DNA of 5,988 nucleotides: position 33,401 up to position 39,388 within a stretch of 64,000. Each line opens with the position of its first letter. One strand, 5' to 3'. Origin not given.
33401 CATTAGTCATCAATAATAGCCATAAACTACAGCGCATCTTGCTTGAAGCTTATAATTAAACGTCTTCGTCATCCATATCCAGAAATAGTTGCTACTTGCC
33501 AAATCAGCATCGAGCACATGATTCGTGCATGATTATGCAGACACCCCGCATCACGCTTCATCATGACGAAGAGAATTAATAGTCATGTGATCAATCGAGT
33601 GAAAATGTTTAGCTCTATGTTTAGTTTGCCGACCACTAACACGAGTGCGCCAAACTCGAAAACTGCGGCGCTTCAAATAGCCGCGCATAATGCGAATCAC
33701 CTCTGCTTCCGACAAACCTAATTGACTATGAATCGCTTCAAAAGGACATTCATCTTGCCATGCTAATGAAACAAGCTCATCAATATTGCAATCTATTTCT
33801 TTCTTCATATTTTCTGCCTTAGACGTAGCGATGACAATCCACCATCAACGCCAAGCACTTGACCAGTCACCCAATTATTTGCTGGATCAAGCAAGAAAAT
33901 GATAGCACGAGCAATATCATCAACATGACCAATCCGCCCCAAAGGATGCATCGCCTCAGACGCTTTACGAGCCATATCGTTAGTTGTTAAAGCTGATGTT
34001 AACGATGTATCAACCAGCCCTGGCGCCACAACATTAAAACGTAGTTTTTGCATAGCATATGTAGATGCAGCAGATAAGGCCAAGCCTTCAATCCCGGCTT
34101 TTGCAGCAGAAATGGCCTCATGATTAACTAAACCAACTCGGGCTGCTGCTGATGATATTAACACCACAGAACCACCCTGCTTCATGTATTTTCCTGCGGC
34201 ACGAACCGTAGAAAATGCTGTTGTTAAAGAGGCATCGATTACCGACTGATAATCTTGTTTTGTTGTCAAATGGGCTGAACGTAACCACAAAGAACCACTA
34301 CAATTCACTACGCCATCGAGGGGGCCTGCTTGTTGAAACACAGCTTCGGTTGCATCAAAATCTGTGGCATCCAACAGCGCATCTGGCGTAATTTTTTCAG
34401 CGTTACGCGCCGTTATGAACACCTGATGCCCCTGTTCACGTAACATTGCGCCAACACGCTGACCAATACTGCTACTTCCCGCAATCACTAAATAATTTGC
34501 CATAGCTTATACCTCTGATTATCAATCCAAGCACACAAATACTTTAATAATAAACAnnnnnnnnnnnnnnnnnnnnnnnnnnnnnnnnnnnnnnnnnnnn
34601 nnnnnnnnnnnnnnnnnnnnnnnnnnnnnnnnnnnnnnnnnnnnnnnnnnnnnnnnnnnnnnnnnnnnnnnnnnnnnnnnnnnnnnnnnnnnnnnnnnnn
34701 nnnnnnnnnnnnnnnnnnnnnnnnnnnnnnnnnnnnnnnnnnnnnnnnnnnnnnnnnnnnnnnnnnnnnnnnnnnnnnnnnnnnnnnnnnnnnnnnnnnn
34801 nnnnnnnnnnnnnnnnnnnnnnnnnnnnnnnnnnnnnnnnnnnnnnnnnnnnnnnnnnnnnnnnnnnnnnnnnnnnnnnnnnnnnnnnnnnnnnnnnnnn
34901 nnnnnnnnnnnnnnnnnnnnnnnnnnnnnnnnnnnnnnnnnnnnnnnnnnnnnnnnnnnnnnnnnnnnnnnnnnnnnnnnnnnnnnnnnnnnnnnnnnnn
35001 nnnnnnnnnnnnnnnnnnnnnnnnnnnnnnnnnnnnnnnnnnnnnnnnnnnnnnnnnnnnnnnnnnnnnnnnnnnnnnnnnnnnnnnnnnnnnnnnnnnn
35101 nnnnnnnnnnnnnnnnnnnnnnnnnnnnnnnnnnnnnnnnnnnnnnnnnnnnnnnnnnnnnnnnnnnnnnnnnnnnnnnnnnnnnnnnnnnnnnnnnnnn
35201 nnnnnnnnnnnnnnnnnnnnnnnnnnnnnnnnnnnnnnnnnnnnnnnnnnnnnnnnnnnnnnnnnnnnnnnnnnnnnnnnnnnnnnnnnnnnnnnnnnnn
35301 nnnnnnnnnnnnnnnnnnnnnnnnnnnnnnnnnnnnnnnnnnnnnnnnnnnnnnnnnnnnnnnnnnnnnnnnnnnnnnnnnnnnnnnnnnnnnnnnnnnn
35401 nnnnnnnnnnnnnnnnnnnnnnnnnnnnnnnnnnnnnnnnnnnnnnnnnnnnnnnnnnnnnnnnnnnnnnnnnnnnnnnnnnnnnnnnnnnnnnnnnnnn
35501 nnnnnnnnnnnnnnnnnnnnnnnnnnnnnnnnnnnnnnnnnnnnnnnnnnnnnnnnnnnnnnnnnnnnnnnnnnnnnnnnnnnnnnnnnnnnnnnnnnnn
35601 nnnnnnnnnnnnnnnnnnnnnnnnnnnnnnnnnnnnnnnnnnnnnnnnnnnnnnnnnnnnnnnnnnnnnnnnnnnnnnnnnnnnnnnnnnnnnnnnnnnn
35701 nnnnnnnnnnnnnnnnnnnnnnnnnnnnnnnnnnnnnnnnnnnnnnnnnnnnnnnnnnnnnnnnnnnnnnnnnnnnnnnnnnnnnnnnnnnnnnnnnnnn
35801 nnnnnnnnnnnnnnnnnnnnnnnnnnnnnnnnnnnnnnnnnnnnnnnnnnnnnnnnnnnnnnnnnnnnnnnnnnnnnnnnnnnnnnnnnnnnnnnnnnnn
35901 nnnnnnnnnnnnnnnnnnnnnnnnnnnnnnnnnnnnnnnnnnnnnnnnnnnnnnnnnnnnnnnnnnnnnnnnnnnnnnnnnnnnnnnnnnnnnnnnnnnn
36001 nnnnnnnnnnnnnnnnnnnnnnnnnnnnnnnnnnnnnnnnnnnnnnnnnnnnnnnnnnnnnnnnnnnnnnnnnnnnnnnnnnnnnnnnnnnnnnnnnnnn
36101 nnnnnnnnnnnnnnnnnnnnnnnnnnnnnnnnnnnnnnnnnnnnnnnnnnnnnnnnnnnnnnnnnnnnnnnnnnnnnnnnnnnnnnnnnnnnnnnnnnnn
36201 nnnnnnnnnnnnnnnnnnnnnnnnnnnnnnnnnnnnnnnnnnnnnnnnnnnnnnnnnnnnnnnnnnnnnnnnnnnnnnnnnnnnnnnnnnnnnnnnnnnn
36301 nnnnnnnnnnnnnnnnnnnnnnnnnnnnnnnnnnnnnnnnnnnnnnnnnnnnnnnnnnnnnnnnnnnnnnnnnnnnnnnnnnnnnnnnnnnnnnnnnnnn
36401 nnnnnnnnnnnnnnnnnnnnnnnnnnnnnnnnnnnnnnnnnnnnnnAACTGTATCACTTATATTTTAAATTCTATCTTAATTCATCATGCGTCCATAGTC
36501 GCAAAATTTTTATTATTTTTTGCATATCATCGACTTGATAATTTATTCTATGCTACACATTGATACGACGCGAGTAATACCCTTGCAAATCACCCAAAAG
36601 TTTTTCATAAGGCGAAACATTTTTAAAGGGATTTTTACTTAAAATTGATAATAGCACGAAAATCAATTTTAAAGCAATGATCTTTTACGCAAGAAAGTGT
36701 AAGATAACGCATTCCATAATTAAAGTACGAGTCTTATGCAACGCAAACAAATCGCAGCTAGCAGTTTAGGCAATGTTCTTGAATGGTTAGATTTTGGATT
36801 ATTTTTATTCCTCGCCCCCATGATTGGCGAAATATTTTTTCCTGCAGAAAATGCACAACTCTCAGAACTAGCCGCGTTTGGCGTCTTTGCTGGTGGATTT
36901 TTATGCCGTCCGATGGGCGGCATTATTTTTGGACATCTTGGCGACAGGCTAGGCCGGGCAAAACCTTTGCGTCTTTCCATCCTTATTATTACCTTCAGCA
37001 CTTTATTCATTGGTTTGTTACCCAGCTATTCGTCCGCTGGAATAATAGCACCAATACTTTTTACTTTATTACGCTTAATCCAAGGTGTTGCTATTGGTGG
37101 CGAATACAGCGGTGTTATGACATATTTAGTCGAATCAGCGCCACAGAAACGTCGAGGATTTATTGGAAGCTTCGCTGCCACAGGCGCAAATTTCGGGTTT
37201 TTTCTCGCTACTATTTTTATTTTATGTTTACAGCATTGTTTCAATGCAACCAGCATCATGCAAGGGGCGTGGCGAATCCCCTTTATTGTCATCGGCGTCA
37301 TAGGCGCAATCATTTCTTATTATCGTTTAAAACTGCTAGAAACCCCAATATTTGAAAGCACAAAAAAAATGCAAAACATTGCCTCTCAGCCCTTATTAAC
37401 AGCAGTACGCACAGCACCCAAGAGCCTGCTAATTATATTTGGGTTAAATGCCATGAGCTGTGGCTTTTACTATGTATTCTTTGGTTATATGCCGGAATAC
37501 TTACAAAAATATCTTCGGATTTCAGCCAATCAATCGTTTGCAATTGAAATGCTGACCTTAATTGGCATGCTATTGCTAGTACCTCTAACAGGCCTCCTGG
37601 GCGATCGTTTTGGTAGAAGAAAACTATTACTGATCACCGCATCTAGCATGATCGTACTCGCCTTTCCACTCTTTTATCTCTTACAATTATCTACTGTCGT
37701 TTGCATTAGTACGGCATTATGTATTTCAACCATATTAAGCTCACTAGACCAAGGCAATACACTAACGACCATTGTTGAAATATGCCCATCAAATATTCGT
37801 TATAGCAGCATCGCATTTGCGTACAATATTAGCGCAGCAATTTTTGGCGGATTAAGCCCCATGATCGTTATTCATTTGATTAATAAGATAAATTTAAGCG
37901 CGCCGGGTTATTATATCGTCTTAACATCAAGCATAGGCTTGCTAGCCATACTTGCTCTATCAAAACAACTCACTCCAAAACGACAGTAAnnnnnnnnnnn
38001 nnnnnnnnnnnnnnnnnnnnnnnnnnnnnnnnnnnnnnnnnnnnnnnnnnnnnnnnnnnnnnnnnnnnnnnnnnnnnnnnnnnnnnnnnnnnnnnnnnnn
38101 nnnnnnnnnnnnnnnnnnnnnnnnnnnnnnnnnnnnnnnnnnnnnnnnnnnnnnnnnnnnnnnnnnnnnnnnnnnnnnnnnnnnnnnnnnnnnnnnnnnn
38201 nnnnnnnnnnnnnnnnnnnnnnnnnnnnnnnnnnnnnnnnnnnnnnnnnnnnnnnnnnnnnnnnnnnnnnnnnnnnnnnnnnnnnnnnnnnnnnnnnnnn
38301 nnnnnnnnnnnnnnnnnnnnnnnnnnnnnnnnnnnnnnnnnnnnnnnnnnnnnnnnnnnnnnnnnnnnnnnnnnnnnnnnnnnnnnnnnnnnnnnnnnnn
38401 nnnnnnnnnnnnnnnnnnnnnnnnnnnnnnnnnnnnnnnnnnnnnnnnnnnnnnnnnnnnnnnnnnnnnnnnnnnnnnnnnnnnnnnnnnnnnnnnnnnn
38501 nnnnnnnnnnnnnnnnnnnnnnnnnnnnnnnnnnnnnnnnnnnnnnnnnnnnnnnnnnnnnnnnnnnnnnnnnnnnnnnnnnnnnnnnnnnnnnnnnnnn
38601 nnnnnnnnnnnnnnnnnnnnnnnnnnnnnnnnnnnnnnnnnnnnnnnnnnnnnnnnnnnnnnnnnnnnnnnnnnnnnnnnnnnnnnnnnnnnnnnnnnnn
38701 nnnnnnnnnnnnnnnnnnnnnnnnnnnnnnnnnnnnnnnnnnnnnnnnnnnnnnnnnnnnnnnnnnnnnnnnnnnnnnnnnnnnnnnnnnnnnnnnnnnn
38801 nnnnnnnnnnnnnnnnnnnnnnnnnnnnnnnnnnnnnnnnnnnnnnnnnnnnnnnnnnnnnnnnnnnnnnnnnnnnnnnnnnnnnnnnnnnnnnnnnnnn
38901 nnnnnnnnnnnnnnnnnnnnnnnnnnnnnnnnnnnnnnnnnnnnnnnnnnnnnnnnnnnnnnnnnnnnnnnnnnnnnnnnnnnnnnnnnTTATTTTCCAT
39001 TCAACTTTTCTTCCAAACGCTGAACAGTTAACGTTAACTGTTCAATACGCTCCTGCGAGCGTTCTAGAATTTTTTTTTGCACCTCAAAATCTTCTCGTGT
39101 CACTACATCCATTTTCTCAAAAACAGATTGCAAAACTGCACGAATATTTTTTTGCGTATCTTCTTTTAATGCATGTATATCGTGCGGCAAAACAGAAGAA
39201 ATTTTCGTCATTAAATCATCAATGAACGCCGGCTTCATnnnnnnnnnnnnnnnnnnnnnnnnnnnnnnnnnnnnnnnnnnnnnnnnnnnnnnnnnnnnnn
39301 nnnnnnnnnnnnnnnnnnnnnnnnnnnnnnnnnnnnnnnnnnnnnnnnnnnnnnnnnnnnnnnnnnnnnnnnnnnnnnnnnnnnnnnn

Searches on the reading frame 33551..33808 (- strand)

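Call 74: search_protein_families(library=ncbifam, max_evalue=0.01, proteins=[window:33551-33808:-])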
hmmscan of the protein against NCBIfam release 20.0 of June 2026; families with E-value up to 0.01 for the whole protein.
window:33551-33808:- (85 aa): 1 family
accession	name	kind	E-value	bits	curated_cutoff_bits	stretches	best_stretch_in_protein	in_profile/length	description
TIGR03643.1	TIGR03643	hypoth_equivalog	6.4e-27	93.5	66.55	1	9-71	2-64/72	TIGR03643 family protein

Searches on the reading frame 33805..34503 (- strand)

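Call 8: search_protein_families(library=pfam, max_evalue=0.00001, proteins=[window:33805-34503:-])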
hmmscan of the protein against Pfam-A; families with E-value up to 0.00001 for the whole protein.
window:33805-34503:- (232 aa): 4 families
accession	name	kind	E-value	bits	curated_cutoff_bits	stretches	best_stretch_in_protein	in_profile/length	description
PF13561.12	adh_short_C2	-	2.5e-45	155.3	27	1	8-224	3-236/236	Enoyl-(Acyl carrier protein) reductase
PF00106.31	adh_short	-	1.7e-26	93.3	26.6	1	5-174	4-192/195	short chain dehydrogenase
PF23441.1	SDR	-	6.7e-07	29.4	27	1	99-223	129-255/258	SDR-like rossmann domain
PF01370.27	Epimerase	-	3.5e-06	27.1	20.9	0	7-162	4-176/240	NAD dependent epimerase/dehydratase family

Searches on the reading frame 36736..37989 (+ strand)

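Call 8: search_protein_families(library=pfam, max_evalue=0.00001, proteins=[window:36736-37989:+])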
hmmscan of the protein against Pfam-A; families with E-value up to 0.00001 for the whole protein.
window:36736-37989:+ (417 aa): 2 families
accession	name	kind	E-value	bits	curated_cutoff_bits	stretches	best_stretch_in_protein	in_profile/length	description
PF00083.30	Sugar_tr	-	7.1e-28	98.1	22.3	2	10-217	6-207/452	Sugar (and other) transporter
PF07690.21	MFS_1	-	3.2e-26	92.5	33.4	1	11-374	3-346/347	Major Facilitator Superfamily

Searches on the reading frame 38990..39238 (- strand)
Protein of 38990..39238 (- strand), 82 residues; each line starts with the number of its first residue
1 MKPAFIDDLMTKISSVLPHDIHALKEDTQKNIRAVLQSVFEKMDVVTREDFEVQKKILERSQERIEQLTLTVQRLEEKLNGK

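Call 74: search_protein_families(library=ncbifam, max_evalue=0.01, proteins=[window:38990-39238:-])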
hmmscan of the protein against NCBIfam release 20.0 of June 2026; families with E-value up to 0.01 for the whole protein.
window:38990-39238:- (82 aa): 1 family
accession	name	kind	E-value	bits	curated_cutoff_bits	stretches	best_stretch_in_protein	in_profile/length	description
NF047835.1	UbiqAccUbiK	equivalog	5.7e-20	71.5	100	1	4-78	5-79/91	ubiquinone biosynthesis accessory factor UbiK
